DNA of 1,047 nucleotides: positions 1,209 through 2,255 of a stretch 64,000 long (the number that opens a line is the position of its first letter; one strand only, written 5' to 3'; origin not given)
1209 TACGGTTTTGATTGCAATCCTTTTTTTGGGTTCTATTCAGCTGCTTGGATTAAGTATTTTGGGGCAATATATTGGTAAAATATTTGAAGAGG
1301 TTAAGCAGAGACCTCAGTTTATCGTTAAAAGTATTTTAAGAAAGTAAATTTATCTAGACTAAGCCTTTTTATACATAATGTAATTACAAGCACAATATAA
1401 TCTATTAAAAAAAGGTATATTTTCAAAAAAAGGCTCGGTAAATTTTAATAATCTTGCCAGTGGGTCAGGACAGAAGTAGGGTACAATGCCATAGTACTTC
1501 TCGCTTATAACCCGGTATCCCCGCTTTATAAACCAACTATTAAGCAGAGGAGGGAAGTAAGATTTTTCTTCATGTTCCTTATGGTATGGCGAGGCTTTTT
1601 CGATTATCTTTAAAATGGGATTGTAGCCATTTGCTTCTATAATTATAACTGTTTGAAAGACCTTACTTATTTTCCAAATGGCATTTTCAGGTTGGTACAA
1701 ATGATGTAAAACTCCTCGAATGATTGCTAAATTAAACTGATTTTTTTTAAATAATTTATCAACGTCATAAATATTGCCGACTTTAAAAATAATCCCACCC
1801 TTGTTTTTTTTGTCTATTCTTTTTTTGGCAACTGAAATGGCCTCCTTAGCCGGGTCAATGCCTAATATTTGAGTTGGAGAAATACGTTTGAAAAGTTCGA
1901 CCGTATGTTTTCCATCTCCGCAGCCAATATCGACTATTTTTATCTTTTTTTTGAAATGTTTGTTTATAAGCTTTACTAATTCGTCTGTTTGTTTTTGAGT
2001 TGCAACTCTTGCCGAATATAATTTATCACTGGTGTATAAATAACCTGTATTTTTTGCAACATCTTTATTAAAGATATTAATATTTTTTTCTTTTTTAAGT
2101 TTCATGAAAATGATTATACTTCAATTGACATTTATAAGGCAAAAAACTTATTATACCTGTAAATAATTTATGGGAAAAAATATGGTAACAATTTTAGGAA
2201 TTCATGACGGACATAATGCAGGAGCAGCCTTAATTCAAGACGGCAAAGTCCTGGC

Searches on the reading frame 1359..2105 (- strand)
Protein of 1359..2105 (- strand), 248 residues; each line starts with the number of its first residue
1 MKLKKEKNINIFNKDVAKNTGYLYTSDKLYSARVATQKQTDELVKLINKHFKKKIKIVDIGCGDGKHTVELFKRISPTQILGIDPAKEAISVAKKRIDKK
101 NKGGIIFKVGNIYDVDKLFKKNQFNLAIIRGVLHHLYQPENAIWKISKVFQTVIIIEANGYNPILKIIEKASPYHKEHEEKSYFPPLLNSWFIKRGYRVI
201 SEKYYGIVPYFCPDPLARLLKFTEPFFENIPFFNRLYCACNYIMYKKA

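Call 3: search_protein_families(library=pfam, proteins=[window:1359-2105:-])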
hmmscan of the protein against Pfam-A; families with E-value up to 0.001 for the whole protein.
window:1359-2105:- (248 aa): 14 families
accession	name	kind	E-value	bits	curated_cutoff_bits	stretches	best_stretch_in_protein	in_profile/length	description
PF13847.12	Methyltransf_31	-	7.1e-19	68.4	27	1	52-173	2-127/145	Methyltransferase domain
PF13649.12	Methyltransf_25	-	1.3e-13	51.9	27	1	57-148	1-91/97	Methyltransferase domain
PF08241.18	Methyltransf_11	-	4.1e-13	50.2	21.2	1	58-149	1-86/95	Methyltransferase domain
PF08242.18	Methyltransf_12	-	4.3e-11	43.8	30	1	58-148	1-90/98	Methyltransferase domain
PF13489.12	Methyltransf_23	-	7e-10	39.3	27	1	42-151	11-109/164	Methyltransferase domain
PF24675.1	NpmA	-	7.5e-07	29.1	60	1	45-105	18-76/214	16S rRNA (adenine(1408)-N(1))-methyltransferase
PF05175.20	MTS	-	1.2e-05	25.4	23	1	37-115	13-93/170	Methyltransferase small domain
PF02390.23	Methyltransf_4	-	1.8e-05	24.7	24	1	56-124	4-73/173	Putative methyltransferase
PF08003.17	Methyltransf_9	-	3.9e-05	23.2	23.8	1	30-150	90-209/315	Protein of unknown function (DUF1698)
PF01795.25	Methyltransf_5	-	0.00012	22.1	27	1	41-123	10-89/309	MraW methylase family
PF01135.25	PCMT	-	0.0002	21.6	20.3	1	43-110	65-131/210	Protein-L-isoaspartate(D-aspartate) O-methyltransferase (PCMT)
PF03848.20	TehB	-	0.00031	20.7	20.4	1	52-168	29-136/193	Tellurite resistance protein TehB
PF12147.14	Methyltransf_20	-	0.00045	19.9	21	1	38-145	119-227/309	Putative methyltransferase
PF13679.12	Methyltransf_32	-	0.00064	20.1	27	1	38-112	4-89/143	Methyltransferase domain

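Call 8: search_protein_families(library=ncbifam, proteins=[window:1359-2105:-])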
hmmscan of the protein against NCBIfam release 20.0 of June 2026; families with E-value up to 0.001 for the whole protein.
window:1359-2105:- (248 aa): 38 families (the best 25 are shown)
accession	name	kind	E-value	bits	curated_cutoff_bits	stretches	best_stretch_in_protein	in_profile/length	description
NF043040.1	corrin_prot_MT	hypoth_equivalog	4.9e-10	39.2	180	1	33-141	20-128/216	corrinoid protein-associated methyltransferase CpaM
TIGR04290.1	meth_Rta_06860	hypoth_equivalog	1.6e-09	37.5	300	1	47-151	44-144/226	TIGR04290 family methyltransferase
NF001244.0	PRK00216.1-5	equivalog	1.7e-09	37.3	216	1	44-152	41-147/236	bifunctional demethylmenaquinone methyltransferase/2-methoxy-6-polyprenyl-1,4-benzoquinol methylase UbiE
TIGR01983.1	UbiG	equivalog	3.3e-09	36.4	102.95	1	42-150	45-143/228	bifunctional 2-polyprenyl-6-hydroxyphenol methylase/3-demethylubiquinol 3-O-methyltransferase UbiG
TIGR04543.1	ketoArg_3Met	equivalog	2.1e-08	33.7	425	1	45-102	141-198/336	2-ketoarginine methyltransferase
TIGR01934.1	MenG_MenH_UbiE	subfamily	3.4e-08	33.1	158.35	1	42-149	30-132/223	ubiquinone/menaquinone biosynthesis methyltransferase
TIGR02072.1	BioC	equivalog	6e-08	32.8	184.95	1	36-149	15-123/244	malonyl-ACP O-methyltransferase BioC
TIGR03534.1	RF_mod_PrmC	equivalog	8.4e-08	32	199.1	1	39-126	72-159/253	peptide chain release factor N(5)-glutamine methyltransferase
NF040539.1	AST_met_ArsM_2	exception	8.9e-08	32.3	240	1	7-153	16-158/262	putative arsinothricin biosynthesis methyltransferase ArsM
TIGR02021.1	BchM-ChlM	equivalog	3.5e-07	29.9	158.9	1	12-119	9-119/218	magnesium protoporphyrin IX methyltransferase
NF008300.0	PRK11088.1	equivalog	5e-07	29.5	303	1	37-99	68-134/272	23S rRNA (guanine(745)-N(1))-methyltransferase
NF045667.1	MTase_DVU1556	equivalog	1.1e-06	28.3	155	1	39-99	10-67/213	DVU_1556 family methyltransferase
NF011650.0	PRK15068.1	equivalog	1.3e-06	27.5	209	1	38-150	105-217/324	tRNA 5-methoxyuridine(34)/uridine 5-oxyacetic acid(34) synthase CmoB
TIGR02469.1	CbiT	equivalog_domain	3.3e-06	27.4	78.3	1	50-146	16-111/124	precorrin-6Y C5,15-methyltransferase (decarboxylating) subunit CbiT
NF002463.0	PRK01683.1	equivalog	3.6e-06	26.8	297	1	51-99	29-77/258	trans-aconitate 2-methyltransferase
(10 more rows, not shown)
